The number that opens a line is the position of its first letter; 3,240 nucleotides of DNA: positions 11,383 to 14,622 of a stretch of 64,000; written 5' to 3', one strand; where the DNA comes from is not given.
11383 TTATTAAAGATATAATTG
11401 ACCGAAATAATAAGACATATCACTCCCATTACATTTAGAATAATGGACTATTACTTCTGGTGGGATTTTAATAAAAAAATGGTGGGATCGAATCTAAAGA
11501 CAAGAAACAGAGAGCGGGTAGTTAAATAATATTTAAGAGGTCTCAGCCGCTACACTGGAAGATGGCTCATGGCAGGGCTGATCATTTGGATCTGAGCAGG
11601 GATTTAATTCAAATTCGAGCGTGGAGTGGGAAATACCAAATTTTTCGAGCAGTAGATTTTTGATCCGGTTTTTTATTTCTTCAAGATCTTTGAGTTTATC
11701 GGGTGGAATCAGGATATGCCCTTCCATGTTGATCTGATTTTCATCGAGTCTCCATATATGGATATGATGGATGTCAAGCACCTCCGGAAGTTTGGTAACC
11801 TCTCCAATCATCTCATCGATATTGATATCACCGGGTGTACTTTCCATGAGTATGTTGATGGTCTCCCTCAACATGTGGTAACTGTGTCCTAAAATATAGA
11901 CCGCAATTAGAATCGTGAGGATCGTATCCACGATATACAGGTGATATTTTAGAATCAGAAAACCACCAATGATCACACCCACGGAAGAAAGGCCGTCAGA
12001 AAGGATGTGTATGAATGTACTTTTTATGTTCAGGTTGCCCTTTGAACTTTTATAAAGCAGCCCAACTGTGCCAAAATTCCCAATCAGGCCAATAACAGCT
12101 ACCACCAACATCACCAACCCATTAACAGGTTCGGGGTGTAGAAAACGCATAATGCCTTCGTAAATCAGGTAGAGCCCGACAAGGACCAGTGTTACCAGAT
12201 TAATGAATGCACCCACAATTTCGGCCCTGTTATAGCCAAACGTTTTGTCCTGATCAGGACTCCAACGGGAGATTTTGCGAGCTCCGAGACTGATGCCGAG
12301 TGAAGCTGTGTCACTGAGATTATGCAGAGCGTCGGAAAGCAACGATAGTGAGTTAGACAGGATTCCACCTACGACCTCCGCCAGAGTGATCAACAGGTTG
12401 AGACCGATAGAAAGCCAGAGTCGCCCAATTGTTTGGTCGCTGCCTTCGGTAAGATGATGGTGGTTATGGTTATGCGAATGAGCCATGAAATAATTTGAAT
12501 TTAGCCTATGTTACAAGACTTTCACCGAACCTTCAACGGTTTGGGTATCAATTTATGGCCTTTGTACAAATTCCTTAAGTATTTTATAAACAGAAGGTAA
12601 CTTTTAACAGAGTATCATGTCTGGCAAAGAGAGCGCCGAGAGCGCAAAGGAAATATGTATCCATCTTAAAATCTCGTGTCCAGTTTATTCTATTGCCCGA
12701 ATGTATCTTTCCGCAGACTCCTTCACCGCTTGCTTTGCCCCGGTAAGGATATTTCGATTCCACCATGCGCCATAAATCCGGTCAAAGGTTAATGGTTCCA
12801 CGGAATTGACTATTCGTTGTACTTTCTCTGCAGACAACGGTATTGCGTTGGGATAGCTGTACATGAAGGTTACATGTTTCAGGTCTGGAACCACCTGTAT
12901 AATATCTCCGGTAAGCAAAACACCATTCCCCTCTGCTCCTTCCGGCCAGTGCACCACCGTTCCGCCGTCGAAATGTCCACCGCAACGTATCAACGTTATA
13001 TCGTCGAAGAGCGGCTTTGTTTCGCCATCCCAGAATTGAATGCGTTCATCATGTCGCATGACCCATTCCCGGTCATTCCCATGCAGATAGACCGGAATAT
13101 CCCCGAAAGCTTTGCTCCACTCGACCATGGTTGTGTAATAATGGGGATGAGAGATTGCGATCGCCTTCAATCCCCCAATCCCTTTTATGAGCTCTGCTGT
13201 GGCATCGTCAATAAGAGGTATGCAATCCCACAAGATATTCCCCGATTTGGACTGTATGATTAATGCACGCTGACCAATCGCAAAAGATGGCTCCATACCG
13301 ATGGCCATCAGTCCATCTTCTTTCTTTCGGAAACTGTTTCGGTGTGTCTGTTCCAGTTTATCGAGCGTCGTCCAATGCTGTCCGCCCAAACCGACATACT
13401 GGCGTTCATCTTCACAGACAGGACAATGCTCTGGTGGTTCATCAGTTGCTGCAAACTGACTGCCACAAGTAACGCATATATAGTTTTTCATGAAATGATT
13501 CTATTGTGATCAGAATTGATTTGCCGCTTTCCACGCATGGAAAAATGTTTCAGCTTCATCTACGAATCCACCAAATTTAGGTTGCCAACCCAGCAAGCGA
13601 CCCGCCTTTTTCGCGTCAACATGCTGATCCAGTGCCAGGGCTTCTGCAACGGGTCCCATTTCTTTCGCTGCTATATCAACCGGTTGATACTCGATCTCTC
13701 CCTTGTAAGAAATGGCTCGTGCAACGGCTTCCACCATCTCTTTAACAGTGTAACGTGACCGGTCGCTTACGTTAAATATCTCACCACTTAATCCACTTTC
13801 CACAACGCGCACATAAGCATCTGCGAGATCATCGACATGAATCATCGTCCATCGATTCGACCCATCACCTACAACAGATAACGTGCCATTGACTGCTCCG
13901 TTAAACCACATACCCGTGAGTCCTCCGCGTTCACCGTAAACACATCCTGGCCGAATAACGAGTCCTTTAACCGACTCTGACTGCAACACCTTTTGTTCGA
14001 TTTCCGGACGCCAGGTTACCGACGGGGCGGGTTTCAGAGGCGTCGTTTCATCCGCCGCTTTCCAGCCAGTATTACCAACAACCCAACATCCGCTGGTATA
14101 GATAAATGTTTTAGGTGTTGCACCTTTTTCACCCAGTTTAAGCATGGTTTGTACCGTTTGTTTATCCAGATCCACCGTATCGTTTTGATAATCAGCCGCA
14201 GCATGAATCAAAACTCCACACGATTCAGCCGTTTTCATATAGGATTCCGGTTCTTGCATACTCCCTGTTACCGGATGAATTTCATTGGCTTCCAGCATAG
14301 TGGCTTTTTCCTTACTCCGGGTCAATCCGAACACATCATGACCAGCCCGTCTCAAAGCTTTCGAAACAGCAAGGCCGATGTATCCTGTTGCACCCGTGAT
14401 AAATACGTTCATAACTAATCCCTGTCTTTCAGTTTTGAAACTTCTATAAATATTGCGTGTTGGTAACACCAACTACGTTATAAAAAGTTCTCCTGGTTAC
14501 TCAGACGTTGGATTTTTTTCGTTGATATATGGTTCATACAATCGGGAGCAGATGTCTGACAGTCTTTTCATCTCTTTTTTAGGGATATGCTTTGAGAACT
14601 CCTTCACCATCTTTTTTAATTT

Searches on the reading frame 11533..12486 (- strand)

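Call 37: search_protein_families(library=pfam, proteins=[window:11533-12486:-], max_evalue=0.00001)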
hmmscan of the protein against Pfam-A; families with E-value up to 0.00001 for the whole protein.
window:11533-12486:- (317 aa): 2 families
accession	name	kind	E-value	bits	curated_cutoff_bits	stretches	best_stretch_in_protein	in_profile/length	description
PF01545.26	Cation_efflux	-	3.3e-47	161.3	26.6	1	23-214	1-198/198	Cation efflux family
PF16916.11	ZT_dimer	-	3.5e-10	40.2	26.7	1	219-291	2-74/78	Dimerisation domain of Zinc Transporter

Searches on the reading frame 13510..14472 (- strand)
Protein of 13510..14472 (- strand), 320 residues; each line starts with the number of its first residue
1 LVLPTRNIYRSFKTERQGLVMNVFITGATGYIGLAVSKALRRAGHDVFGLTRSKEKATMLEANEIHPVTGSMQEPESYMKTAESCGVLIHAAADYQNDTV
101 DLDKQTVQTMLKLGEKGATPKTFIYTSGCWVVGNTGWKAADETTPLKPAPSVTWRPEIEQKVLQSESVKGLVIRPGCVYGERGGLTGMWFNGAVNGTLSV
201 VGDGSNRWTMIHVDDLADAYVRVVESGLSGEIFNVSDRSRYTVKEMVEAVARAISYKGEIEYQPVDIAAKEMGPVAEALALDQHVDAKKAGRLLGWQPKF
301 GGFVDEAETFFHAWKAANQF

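Call 37: search_protein_families(library=pfam, proteins=[window:13510-14472:-], max_evalue=0.00001)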
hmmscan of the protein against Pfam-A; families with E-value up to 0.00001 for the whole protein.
window:13510-14472:- (320 aa): 5 families
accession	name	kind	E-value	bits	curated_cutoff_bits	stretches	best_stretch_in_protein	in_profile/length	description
PF01370.27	Epimerase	-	1.1e-20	74.6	20.9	1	23-235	1-239/240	NAD dependent epimerase/dehydratase family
PF16363.11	GDP_Man_Dehyd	-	1.3e-10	41.7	27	0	199-300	212-323/332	GDP-mannose 4,6 dehydratase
PF04321.23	RmlD_sub_bind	-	4.6e-10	39.5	27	1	21-266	1-242/287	RmlD substrate binding domain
PF13460.12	NAD_binding_10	-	3.3e-09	37.3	27.2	1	27-181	1-149/184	NAD(P)H-binding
PF05368.20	NmrA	-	9.4e-07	29.1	27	1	23-104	5-88/298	NmrA-like family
